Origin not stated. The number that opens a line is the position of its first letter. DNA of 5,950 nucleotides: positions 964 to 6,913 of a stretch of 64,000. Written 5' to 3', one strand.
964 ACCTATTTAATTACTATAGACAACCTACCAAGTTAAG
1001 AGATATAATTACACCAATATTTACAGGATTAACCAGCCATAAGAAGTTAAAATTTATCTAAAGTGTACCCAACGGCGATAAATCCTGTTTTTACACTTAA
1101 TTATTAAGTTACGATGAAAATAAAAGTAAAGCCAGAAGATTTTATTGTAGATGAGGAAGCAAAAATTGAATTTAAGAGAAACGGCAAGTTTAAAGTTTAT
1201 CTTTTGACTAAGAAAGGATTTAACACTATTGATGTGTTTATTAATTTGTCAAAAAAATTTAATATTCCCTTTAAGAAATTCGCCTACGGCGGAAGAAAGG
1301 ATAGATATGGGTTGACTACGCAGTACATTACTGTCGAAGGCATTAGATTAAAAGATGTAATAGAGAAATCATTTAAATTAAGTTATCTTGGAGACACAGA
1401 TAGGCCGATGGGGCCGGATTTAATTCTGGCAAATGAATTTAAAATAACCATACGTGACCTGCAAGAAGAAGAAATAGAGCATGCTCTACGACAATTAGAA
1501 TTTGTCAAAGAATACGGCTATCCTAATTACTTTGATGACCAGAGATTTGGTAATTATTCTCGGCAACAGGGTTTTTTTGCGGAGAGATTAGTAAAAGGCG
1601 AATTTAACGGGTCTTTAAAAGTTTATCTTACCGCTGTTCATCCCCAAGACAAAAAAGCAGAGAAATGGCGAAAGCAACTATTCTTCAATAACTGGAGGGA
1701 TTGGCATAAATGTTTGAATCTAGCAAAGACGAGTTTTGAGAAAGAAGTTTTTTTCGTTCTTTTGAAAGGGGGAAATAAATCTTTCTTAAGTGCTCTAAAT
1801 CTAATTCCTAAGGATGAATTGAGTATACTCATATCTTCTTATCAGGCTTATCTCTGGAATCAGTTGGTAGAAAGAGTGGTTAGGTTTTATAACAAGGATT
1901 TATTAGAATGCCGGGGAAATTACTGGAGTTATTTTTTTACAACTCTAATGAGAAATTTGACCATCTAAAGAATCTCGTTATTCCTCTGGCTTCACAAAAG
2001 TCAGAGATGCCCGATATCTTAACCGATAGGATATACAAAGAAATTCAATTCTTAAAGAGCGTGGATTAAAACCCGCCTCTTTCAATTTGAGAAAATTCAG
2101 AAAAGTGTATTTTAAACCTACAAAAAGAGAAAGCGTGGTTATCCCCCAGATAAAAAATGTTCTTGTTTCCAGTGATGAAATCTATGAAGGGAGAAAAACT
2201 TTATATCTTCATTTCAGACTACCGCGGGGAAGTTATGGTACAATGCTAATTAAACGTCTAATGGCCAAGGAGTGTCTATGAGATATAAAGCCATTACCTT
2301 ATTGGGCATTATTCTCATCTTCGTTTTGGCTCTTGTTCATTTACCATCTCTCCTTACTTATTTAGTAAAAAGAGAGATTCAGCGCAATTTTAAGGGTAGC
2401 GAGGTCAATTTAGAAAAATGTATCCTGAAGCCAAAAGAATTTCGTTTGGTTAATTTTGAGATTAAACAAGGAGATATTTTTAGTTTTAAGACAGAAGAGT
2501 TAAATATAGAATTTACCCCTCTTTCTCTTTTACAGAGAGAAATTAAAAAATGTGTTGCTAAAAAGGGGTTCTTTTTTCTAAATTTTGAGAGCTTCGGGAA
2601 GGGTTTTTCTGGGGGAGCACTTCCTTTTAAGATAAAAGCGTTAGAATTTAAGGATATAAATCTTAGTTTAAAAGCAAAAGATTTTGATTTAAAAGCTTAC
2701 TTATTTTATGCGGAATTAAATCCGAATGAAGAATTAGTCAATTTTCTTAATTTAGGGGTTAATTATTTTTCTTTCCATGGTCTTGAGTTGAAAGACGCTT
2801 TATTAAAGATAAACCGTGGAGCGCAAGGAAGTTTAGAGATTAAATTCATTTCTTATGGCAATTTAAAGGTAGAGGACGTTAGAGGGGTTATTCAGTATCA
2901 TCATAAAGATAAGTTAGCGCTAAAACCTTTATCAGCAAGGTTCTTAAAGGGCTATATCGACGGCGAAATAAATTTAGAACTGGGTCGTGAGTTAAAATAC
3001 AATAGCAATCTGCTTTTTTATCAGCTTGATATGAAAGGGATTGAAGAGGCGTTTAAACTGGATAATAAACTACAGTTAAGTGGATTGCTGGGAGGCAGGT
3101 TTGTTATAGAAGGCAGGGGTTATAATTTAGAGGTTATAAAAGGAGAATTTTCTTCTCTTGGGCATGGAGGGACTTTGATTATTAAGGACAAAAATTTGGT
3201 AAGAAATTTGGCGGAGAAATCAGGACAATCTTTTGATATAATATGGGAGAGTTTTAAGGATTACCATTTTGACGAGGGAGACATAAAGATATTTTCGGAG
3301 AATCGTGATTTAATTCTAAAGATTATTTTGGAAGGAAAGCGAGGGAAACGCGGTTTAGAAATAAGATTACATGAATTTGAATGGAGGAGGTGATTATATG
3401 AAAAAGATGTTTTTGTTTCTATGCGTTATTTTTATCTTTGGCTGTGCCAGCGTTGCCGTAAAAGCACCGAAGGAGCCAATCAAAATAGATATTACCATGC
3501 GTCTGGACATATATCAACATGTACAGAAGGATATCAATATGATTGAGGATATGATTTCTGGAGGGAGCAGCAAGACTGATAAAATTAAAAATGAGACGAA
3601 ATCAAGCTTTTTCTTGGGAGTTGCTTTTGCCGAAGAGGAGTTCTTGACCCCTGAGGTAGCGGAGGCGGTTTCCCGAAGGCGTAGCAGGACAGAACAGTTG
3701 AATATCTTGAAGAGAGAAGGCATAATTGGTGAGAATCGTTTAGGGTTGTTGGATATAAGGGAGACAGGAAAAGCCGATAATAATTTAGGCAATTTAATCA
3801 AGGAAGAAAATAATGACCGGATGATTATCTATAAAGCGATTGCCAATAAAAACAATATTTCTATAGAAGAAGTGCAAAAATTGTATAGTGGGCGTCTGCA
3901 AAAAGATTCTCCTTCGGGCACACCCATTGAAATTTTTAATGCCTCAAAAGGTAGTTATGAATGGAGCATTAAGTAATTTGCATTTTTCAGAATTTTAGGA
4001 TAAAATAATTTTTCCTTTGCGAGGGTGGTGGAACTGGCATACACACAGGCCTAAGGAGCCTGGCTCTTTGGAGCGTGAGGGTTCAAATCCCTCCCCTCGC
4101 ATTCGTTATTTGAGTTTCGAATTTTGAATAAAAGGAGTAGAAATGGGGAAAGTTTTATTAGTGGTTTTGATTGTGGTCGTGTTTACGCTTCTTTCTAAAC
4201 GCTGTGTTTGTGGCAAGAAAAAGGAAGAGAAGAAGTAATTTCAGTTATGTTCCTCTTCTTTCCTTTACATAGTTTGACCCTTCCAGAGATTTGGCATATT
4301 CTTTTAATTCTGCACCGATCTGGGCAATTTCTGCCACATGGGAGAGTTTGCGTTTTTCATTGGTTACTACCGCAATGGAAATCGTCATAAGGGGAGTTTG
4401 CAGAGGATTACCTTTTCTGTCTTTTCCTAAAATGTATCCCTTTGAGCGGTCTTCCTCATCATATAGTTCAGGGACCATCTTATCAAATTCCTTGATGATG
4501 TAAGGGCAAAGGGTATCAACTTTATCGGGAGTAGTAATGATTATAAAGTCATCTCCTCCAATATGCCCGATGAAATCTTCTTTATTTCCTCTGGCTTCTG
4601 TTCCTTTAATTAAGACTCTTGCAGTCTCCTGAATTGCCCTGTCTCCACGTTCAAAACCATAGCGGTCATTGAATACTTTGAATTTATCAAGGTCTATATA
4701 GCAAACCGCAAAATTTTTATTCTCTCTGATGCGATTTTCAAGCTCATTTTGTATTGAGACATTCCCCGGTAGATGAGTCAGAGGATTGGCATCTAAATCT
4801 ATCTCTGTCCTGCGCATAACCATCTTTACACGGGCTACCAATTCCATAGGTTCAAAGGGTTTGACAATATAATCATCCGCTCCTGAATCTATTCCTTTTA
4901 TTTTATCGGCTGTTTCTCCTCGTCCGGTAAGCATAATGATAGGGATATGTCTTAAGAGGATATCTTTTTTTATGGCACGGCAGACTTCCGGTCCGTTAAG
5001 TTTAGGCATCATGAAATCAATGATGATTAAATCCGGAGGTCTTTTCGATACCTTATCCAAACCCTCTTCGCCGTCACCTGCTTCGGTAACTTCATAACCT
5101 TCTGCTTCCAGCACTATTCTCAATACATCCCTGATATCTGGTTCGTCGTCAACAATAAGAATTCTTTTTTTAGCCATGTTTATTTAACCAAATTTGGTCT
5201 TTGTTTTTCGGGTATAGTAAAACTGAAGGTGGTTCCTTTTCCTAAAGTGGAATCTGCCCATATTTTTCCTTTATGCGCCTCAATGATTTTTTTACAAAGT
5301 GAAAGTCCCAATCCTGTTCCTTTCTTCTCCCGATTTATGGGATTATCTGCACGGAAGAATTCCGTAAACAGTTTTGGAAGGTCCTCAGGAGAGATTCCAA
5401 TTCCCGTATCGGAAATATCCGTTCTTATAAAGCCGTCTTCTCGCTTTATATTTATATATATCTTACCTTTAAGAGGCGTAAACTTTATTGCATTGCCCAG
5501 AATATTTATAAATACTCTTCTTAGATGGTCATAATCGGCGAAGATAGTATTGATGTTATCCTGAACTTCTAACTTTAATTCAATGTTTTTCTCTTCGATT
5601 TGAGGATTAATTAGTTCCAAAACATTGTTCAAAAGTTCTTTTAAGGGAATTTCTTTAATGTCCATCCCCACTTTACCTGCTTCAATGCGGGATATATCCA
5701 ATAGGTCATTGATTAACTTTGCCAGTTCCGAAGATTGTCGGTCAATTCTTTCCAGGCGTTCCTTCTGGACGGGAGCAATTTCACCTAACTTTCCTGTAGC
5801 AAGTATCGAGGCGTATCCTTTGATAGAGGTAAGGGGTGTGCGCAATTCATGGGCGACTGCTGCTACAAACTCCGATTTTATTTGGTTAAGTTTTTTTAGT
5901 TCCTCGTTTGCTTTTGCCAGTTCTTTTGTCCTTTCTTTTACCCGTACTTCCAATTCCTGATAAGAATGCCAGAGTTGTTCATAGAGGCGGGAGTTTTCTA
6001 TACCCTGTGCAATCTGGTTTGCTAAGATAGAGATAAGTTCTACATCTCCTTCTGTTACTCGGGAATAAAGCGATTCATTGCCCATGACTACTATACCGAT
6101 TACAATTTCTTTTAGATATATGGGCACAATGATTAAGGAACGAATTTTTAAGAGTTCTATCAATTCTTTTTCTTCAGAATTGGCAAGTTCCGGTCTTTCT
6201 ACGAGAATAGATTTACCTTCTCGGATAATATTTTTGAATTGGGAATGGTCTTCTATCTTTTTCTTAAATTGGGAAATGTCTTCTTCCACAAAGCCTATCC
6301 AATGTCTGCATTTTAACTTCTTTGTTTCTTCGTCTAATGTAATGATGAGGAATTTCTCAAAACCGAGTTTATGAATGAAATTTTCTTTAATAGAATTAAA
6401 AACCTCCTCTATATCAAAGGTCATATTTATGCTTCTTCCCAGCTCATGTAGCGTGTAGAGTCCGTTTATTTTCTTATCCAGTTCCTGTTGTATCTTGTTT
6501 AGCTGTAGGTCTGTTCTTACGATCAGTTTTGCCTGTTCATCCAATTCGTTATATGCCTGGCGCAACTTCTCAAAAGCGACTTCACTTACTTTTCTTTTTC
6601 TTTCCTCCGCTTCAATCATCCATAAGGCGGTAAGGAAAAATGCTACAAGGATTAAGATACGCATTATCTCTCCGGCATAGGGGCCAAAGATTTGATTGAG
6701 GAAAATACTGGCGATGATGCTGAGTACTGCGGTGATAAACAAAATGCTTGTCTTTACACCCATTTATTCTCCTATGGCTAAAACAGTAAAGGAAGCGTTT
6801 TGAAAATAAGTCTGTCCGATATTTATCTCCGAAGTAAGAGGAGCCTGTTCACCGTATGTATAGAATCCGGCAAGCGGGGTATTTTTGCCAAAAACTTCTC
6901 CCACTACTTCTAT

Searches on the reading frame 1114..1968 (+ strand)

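Call 7: search_protein_families(library=pfam, proteins=[window:1114-1968:+], max_evalue=0.01)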
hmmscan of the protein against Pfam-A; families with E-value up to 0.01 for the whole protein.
window:1114-1968:+ (284 aa): 1 family
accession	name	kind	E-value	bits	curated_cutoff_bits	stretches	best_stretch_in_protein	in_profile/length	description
PF01142.23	TruD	-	1e-48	166.6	27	1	2-257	17-282/412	tRNA pseudouridine synthase D (TruD)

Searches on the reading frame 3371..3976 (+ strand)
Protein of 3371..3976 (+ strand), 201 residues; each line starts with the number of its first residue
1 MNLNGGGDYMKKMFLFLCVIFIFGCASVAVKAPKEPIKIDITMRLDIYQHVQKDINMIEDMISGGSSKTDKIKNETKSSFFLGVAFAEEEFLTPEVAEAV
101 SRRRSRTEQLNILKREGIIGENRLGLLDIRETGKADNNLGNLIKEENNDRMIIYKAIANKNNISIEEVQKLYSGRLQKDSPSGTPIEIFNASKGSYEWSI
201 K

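Call 7: search_protein_families(library=pfam, proteins=[window:3371-3976:+], max_evalue=0.01)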
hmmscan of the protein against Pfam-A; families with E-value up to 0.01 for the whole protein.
window:3371-3976:+ (201 aa): 2 families
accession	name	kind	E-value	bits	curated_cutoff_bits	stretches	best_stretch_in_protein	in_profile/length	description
PF07027.17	DUF1318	-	2.5e-13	50.8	27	1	106-186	4-82/92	Protein of unknown function (DUF1318)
PF10794.15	DUF2606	-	0.0084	16.3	25.4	0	7-61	12-66/134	Protein of unknown function (DUF2606)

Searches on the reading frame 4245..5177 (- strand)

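Call 5: search_protein_families(library=pfam, proteins=[window:4245-5177:-], max_evalue=0.01)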
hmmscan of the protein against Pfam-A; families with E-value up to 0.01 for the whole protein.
window:4245-5177:- (310 aa): 3 families
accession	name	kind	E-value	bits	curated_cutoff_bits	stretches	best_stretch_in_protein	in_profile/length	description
PF00072.30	Response_reg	-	6.7e-33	113.6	30.2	1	6-118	1-111/111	Response regulator receiver domain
PF00990.26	GGDEF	-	1.3e-15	58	23.8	1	132-216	5-89/161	Diguanylate cyclase, GGDEF domain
PF23198.2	PDE8A_N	-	6.2e-05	23.4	29.6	1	6-86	13-94/147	PDE8A-like, N-terminal domain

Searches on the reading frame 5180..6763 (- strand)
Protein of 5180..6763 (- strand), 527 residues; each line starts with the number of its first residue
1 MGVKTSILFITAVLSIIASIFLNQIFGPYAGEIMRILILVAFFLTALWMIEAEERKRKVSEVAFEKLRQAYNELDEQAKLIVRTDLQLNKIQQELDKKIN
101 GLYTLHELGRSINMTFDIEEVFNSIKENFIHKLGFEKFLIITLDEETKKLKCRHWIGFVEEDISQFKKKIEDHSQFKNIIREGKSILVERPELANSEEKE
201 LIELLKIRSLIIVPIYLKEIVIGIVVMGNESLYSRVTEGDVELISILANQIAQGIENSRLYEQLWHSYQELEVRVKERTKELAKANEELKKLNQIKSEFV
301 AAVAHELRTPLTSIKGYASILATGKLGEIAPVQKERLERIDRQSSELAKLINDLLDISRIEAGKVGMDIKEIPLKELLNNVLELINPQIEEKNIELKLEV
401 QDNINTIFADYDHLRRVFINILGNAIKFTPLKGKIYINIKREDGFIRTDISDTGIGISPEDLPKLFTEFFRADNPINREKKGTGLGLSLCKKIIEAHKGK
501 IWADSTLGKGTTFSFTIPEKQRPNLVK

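Call 5: search_protein_families(library=pfam, proteins=[window:5180-6763:-], max_evalue=0.01)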
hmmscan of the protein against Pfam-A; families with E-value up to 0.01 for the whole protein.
window:5180-6763:- (527 aa): 6 families
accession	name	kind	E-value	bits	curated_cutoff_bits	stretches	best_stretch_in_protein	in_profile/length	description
PF02518.31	HATPase_c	-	6.3e-32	110.7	26.4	1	410-520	2-110/111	Histidine kinase-, DNA gyrase B-, and HSP90-like ATPase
PF00512.31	HisKA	-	1.6e-21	76.6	26.9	1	296-363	2-66/66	His Kinase A (phospho-acceptor) domain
PF13185.12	GAF_2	-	1.9e-10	41.5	28.6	1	117-256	3-136/136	GAF domain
PF01590.32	GAF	-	3.6e-07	31.2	22.4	1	159-255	35-133/133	GAF domain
PF13492.12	GAF_3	-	1.9e-06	28.8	27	1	133-257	17-129/129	GAF domain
PF11407.14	RestrictionMunI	-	0.0079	16.4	25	0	384-468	41-125/193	Type II restriction enzyme MunI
